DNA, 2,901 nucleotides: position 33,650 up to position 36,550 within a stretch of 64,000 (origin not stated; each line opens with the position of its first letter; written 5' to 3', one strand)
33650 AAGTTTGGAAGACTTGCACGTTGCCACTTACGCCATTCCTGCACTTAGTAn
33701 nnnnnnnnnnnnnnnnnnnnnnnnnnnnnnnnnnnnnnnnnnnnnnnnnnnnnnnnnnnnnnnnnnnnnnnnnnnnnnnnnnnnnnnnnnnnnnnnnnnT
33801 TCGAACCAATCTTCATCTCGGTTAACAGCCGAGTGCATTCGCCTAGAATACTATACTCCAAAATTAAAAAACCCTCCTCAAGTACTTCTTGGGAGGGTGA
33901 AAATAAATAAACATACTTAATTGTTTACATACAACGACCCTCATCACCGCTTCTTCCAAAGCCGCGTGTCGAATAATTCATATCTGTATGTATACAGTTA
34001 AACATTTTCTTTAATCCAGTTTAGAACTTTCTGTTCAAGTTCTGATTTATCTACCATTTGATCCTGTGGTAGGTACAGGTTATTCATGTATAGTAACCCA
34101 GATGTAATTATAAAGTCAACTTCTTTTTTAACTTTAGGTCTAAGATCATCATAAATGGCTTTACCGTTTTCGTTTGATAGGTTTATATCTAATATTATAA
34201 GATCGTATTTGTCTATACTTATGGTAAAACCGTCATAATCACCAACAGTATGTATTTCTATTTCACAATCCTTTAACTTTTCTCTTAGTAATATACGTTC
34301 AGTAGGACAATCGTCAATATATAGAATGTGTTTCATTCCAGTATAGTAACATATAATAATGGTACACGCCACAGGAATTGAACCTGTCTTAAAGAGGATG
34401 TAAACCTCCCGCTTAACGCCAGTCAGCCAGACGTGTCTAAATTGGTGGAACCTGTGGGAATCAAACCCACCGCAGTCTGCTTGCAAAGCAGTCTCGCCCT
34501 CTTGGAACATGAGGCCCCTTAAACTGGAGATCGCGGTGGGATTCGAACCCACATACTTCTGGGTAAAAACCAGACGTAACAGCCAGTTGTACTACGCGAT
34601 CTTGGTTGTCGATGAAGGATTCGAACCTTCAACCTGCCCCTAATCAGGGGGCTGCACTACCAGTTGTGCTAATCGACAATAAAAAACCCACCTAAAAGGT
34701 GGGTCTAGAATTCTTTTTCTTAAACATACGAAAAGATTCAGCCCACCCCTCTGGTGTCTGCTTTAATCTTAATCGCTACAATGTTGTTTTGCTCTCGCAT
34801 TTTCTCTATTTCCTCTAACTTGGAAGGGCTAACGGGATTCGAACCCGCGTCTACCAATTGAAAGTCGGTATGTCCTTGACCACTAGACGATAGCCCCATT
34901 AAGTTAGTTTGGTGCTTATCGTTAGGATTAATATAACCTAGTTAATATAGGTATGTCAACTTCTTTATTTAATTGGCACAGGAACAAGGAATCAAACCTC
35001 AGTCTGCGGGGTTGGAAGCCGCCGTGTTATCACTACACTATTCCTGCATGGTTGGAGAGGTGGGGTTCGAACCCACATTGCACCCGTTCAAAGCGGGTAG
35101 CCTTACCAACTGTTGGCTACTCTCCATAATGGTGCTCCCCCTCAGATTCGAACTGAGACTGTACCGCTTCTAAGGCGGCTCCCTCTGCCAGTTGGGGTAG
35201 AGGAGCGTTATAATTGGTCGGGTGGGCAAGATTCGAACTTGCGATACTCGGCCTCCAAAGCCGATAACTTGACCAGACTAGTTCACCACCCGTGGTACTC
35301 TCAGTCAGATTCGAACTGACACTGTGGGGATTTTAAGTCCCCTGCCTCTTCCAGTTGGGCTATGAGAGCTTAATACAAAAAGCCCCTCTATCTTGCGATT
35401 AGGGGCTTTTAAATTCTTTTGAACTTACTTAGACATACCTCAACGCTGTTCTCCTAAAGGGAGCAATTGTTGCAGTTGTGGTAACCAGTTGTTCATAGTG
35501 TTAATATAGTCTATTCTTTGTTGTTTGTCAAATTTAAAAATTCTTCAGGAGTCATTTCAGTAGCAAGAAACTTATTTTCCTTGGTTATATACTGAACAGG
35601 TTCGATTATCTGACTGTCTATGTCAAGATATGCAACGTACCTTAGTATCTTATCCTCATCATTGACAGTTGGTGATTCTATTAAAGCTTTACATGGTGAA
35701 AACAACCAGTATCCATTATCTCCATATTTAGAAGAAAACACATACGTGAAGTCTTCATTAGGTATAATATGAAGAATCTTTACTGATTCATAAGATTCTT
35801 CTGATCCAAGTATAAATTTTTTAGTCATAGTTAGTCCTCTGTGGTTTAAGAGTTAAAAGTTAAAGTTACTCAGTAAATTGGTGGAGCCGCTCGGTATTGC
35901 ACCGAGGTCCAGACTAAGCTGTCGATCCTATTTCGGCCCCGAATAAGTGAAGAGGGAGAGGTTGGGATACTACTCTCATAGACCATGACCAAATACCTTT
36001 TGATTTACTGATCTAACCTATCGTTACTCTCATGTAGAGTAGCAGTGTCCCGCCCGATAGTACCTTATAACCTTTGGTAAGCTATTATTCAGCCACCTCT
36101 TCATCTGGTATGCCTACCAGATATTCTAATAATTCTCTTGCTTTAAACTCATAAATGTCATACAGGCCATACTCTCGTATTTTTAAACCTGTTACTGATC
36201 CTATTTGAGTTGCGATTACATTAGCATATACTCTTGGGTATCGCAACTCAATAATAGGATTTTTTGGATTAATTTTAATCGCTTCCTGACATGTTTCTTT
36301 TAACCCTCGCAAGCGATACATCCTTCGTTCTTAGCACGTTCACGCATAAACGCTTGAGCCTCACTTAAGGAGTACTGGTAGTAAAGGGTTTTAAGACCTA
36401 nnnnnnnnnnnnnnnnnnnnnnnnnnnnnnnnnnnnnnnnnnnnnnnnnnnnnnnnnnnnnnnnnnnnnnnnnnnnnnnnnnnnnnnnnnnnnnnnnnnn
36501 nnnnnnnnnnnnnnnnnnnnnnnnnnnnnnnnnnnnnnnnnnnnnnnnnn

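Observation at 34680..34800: Attenuator B: leader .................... before Ile-Lys-Ala-Val tRNAs, with a clear antiterminator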

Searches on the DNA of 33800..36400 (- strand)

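Call 4: search_dna_similar(query=window:34300-35400:-, collection=phages, mode=near, max_rows=40)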
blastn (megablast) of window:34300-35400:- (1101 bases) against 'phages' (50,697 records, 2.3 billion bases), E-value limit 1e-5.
No match.

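Call 9: search_dna_similar(query=window:34340-34990:-, collection=phages, mode=distant, max_rows=40)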
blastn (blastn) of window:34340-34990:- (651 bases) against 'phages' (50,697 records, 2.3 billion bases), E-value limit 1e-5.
Records with a match: 18; places in all: 18; records where one place covers at least 80% of the query: 0.
Best place of each record, by identity: 80-90% 6; 60-80% 12.
By first word of the organism name: Pseudomonas 8; Caulobacter 4; Vibrio 1; Acinetobacter 1; Serratia 1; uncultured 1; Salmonella 1; Stenotrophomonas 1.
By host as written in the record: Pseudomonas putida KT2440 and Paw85 5; Caulobacter crescentus 2; Caulobacter vibrioides CB15 2; Pseudomonas aeruginosa PAO1 2; Shewanella 1; Acinetobacter baumannii AB49 1; Serratia marcescens LVF3 1; - 1; and 3 more.
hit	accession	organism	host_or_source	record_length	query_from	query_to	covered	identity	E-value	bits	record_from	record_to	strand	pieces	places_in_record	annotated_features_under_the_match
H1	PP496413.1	Pseudomonas phage vB_PpuM-Amme-3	Pseudomonas putida KT2440 and Paw85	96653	465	555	14%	77.4%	4e-10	72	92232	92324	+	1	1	hypothetical protein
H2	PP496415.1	Pseudomonas phage vB_PpuM-NoPa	Pseudomonas putida KT2440 and Paw85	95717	465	553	14%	76.9%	5e-9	68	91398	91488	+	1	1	none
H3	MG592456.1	Vibrio phage 1.081.O._10N.286.52.C2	Shewanella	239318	473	558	13%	75.6%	9e-6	58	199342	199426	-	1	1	none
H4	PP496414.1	Pseudomonas phage vB_PpuM-KoPa-4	Pseudomonas putida KT2440 and Paw85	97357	465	549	13%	75.9%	7e-7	61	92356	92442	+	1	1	tRNA-Ala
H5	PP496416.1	Pseudomonas phage vB_PpuM-Kassivere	Pseudomonas putida KT2440 and Paw85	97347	465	549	13%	75.9%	7e-7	61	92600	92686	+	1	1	tRNA-Ala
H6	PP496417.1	Pseudomonas phage vB_PpuM-Roomu-2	Pseudomonas putida KT2440 and Paw85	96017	465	549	13%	75.9%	7e-7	61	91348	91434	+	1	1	tRNA-Ala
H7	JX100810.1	Caulobacter phage CcrColossus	Caulobacter crescentus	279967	92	172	12%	77.4%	9e-6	57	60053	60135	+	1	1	none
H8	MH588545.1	Caulobacter phage CcrPW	Caulobacter vibrioides CB15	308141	92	172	12%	77.4%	9e-6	57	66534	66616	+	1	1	tRNA-Glu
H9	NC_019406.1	Caulobacter phage CcrColossus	Caulobacter crescentus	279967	92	172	12%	77.4%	9e-6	57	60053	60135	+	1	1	none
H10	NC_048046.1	Caulobacter phage CcrPW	Caulobacter vibrioides CB15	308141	92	172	12%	77.4%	9e-6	57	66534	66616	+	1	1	tRNA-Glu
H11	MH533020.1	Acinetobacter phage ABPH49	Acinetobacter baumannii AB49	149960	311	389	12%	77.2%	2e-6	59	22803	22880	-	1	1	none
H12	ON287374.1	Serratia phage vB_SmaM-Kashira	Serratia marcescens LVF3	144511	311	389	12%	77.2%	2e-6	59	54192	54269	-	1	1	tRNA-Ile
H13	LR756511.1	uncultured phage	metagenomic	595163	471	535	10%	80.3%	9e-6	58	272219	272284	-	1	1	record has no annotation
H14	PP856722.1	Salmonella phage vB_SEnST11_KE23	Salmonella enterica subsp. enterica ...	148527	318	379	10%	80.6%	2e-6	59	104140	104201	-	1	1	none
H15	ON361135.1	Pseudomonas phage vB_Pae_Kat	Pseudomonas aeruginosa PAO1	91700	320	377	9%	82.8%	9e-6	57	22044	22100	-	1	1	tRNA-Asn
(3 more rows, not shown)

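Call 69: search_rna_families(source=window, start=33800, end=36100, threshold=evalue, max_evalue=5)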
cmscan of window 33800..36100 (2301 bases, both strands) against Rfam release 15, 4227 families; matches with E-value up to 5: 26.
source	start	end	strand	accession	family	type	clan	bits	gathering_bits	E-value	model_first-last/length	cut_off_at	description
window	34606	34678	-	RF00005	tRNA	Gene; tRNA;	CL00001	64.3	29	4.2e-13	1-71/71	no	tRNA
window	34528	34601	-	RF00005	tRNA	Gene; tRNA;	CL00001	59.2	29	1.1e-11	1-71/71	no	tRNA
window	35218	35292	-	RF00005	tRNA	Gene; tRNA;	CL00001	58.3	29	1.9e-11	1-71/71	no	tRNA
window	34824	34897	-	RF00005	tRNA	Gene; tRNA;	CL00001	56.9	29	4.4e-11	1-71/71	no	tRNA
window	35296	35369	-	RF00005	tRNA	Gene; tRNA;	CL00001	56.3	29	6.4e-11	1-71/71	no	tRNA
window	35052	35126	-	RF00005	tRNA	Gene; tRNA;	CL00001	53.8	29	3.2e-10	1-71/71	no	tRNA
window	34977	35047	-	RF00005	tRNA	Gene; tRNA;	CL00001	50.9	29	2e-09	1-71/71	no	tRNA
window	35133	35206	-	RF00005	tRNA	Gene; tRNA;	CL00001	48.3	29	1e-08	1-71/71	no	tRNA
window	34363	34436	-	RF00005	tRNA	Gene; tRNA;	CL00001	47.1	29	2.3e-08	1-71/71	no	tRNA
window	35947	36100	-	RF01745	manA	Cis-reg;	-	36.3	55.2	3.6e-07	17-192/192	5'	manA RNA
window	34678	34742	-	RF01859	Phe_leader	Cis-reg; leader;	-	24.9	55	0.28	1-125/125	no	Phenylalanine leader peptide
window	35373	35424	-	RF02386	sau-19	Gene; sRNA;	-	23.7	80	0.27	1-75/75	no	Staphylococcus sRNA sau-19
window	34678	34786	-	RF00513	Trp_leader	Cis-reg; leader;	-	23.2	41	0.1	1-100/100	no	Tryptophan operon leader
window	35325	35421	-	RF01717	PhotoRC-II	Cis-reg;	-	22.9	39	0.97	1-96/96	no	PhotoRC-II RNA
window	35614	35668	-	RF00331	snoZ169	Gene; snRNA; snoRNA; CD-box;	-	22.1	55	1.2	1-69/69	no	Small nucleolar RNA Z169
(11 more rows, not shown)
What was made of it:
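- On Rfam Trp_leader (RF00513) / Phe_leader (RF01859): 23.2 bits against 41, and 24.9 bits against 55 (call 69).
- Closest known: trp, his, leu, thr and pheA leaders. Different: The scores are far below the curated thresholds (23.2 against 41 bits; 24.9 against 55 bits; call 69).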

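Call 88: search_rna_families(source=window, start=35850, end=36400, threshold=evalue, max_evalue=0.01, show_alignments=1)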
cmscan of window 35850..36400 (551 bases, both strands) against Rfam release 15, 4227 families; matches with E-value up to 0.01: 3.
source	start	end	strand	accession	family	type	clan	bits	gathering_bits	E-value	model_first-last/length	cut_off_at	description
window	35947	36122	-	RF01745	manA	Cis-reg;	-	47.6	55.2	3.7e-11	1-192/192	no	manA RNA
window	35879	35940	-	RF00023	tmRNA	Gene;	CL00001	40.2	47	1.1e-14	1-374/374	no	transfer-messenger RNA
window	35850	35939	-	RF04321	tmRNA_permuted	Gene;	-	27.3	47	0.0011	1-87/213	3'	permuted transfer-messenger RNA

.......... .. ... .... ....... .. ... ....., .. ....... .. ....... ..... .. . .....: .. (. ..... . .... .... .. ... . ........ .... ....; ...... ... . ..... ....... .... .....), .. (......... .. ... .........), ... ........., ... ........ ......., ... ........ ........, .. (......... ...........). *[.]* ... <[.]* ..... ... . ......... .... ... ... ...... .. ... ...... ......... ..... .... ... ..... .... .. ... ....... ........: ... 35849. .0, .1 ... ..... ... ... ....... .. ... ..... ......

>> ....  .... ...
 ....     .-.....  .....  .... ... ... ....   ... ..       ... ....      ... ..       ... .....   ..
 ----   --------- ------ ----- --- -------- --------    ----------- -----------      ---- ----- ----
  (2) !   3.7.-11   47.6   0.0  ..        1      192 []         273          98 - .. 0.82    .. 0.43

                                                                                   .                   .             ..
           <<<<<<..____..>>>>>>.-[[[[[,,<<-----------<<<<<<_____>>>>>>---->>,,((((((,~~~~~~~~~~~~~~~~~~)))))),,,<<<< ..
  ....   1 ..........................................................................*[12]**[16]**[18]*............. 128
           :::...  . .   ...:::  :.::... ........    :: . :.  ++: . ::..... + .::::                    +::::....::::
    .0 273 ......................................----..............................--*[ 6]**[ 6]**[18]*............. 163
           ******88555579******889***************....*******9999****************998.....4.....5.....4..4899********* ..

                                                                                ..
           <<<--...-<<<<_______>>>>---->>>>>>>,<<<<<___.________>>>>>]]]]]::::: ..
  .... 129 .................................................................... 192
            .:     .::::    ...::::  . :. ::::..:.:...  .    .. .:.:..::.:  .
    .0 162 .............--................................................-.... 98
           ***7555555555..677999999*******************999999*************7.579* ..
